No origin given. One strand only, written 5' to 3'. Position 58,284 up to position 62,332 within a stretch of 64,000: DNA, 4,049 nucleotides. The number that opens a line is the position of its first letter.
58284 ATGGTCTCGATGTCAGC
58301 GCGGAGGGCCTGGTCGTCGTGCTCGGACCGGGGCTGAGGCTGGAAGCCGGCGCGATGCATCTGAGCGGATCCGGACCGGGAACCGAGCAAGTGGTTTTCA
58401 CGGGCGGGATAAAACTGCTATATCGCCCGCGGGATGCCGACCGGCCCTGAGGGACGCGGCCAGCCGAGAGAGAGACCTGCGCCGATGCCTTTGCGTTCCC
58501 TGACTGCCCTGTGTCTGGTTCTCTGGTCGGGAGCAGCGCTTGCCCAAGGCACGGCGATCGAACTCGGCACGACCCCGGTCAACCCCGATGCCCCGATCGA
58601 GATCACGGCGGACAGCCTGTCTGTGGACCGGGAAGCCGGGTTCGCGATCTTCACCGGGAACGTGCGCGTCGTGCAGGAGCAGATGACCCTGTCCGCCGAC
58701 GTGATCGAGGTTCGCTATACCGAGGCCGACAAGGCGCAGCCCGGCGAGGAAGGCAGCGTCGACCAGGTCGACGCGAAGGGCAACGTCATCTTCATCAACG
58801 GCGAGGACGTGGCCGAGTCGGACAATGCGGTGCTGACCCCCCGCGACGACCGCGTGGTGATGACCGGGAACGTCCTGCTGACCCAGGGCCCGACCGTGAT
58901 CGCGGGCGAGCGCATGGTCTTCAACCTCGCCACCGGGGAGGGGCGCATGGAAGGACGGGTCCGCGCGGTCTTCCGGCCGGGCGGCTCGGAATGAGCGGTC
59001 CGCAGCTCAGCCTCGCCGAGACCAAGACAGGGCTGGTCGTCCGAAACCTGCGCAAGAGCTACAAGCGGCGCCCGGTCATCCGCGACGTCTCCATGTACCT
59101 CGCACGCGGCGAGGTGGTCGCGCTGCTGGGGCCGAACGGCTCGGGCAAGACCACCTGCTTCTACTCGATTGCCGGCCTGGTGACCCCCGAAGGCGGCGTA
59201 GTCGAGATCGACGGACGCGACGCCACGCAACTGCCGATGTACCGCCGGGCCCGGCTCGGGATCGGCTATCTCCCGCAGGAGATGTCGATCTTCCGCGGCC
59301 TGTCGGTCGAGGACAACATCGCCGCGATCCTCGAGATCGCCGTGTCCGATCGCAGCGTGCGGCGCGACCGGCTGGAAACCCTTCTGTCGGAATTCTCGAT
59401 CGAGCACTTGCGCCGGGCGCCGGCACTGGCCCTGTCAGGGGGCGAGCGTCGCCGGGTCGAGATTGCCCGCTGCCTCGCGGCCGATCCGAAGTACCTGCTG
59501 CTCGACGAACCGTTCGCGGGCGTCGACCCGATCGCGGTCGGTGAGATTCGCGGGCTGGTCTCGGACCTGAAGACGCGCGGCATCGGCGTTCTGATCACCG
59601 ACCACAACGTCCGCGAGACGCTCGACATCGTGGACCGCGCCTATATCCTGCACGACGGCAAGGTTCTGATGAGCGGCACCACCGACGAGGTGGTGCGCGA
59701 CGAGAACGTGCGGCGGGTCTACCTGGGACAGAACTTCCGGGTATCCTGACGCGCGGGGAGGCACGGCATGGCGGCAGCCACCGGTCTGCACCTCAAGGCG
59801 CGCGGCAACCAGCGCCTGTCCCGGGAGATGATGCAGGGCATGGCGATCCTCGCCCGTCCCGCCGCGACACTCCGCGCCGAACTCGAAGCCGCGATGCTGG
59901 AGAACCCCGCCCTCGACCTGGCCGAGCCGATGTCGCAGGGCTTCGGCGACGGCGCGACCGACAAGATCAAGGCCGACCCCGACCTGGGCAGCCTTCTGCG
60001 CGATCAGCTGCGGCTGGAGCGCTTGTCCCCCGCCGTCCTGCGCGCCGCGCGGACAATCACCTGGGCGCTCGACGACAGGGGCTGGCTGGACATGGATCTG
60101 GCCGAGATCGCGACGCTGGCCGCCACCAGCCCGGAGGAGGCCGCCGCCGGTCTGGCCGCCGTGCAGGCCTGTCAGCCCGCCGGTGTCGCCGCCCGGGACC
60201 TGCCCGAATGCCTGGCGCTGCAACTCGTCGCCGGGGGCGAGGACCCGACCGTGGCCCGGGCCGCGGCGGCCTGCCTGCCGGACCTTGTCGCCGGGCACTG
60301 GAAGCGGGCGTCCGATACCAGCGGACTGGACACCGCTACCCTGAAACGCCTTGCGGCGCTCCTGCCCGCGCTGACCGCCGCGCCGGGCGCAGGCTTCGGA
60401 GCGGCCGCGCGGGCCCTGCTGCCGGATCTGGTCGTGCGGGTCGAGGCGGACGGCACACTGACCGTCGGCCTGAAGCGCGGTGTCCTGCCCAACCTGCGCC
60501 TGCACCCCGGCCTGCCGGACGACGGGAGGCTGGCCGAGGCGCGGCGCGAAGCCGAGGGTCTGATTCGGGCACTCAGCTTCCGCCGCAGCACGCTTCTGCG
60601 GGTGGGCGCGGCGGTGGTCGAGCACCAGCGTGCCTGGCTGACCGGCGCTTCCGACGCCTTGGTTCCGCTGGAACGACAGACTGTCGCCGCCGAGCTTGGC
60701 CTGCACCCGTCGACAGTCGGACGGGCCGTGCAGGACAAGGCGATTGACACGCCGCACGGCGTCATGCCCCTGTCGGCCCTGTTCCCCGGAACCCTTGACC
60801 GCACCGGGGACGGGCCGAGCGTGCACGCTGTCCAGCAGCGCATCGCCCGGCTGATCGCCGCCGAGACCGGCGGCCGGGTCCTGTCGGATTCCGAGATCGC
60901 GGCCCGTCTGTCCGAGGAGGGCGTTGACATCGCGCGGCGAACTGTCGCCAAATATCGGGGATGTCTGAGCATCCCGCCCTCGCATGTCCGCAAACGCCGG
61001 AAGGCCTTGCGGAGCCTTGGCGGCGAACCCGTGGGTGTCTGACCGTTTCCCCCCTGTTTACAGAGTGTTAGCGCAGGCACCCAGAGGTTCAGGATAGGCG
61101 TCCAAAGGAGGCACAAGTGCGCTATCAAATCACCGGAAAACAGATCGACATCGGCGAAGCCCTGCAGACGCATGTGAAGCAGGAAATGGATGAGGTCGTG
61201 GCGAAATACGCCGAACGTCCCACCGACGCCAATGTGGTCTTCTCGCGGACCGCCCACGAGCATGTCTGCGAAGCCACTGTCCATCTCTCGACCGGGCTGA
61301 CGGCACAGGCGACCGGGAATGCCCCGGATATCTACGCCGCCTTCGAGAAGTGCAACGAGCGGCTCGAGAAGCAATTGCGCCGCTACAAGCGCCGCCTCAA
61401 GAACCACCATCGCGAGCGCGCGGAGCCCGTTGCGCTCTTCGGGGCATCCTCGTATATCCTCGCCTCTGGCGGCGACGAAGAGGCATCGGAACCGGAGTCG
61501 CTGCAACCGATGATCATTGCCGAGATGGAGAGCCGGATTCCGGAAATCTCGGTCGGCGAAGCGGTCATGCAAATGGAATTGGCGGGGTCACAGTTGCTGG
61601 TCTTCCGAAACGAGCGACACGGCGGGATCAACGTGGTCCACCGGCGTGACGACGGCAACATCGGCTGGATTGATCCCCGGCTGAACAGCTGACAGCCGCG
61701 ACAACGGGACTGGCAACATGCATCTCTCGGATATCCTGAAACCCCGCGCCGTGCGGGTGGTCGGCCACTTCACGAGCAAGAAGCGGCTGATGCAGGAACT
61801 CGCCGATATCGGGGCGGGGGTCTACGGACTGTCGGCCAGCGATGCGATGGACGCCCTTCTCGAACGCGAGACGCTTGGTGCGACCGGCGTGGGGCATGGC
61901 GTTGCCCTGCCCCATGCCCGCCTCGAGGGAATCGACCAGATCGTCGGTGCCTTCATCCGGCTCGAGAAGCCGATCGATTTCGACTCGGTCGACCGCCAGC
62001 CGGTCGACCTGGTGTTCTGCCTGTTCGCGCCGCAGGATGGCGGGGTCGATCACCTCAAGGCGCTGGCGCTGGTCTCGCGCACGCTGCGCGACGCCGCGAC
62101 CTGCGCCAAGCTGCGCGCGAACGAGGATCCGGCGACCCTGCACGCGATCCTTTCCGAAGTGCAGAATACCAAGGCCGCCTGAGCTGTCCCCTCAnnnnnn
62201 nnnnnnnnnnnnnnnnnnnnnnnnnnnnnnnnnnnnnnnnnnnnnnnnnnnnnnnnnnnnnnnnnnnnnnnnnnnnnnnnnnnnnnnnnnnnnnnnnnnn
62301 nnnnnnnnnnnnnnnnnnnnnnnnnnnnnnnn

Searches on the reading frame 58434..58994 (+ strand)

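Call 40: search_protein_families(library=pfam, proteins=[window:58434-58994:+], max_evalue=0.00001)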
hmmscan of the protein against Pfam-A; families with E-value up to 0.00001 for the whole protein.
window:58434-58994:+ (186 aa): 1 family
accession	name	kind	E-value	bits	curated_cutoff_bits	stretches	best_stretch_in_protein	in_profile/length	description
PF03968.19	LptD_N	-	1.3e-20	74.1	20.4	1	56-168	1-112/113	LptA/(LptD N-terminal domain) LPS transport protein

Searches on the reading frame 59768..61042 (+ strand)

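Call 40: search_protein_families(library=pfam, proteins=[window:59768-61042:+], max_evalue=0.00001)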
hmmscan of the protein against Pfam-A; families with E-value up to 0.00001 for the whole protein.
window:59768-61042:+ (424 aa): 3 families
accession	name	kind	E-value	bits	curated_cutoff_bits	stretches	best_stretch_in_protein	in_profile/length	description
PF04552.19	Sigma54_DBD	-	3.6e-44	150.8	22.8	1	256-410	5-160/160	Sigma-54, DNA binding domain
PF04963.19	Sigma54_CBD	-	3.3e-31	108.9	22.9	1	68-246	7-182/185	Sigma-54 factor, core binding domain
PF00309.25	Sigma54_AID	-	5.2e-07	29.8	23.8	1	7-51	2-46/46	Sigma-54 factor, Activator interacting domain (AID)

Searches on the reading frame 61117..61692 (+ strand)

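Call 40: search_protein_families(library=pfam, proteins=[window:61117-61692:+], max_evalue=0.00001)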
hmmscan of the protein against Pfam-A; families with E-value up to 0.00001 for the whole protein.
window:61117-61692:+ (191 aa): 2 families
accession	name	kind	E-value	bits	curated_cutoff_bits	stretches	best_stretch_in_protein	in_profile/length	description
PF02482.25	Ribosomal_S30AE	-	1.1e-21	77.8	23.7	1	3-95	1-88/88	Sigma 54 modulation protein / S30EA ribosomal protein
PF16321.10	Ribosom_S30AE_C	-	1.4e-17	63.6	25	1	130-183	3-56/57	Sigma 54 modulation/S30EA ribosomal protein C terminus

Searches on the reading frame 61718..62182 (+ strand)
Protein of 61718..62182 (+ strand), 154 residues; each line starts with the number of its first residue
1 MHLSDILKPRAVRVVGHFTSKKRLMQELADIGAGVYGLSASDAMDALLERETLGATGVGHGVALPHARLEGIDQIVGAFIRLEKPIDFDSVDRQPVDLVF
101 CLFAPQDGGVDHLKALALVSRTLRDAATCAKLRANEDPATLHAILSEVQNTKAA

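Call 40: search_protein_families(library=pfam, proteins=[window:61718-62182:+], max_evalue=0.00001)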
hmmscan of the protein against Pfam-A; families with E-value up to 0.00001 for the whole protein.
window:61718-62182:+ (154 aa): 1 family
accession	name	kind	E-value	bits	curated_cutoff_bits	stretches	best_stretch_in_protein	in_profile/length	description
PF00359.27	PTS_EIIA_2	-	1.2e-27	97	27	1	6-147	2-143/144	Phosphoenolpyruvate-dependent sugar phosphotransferase system, EIIA 2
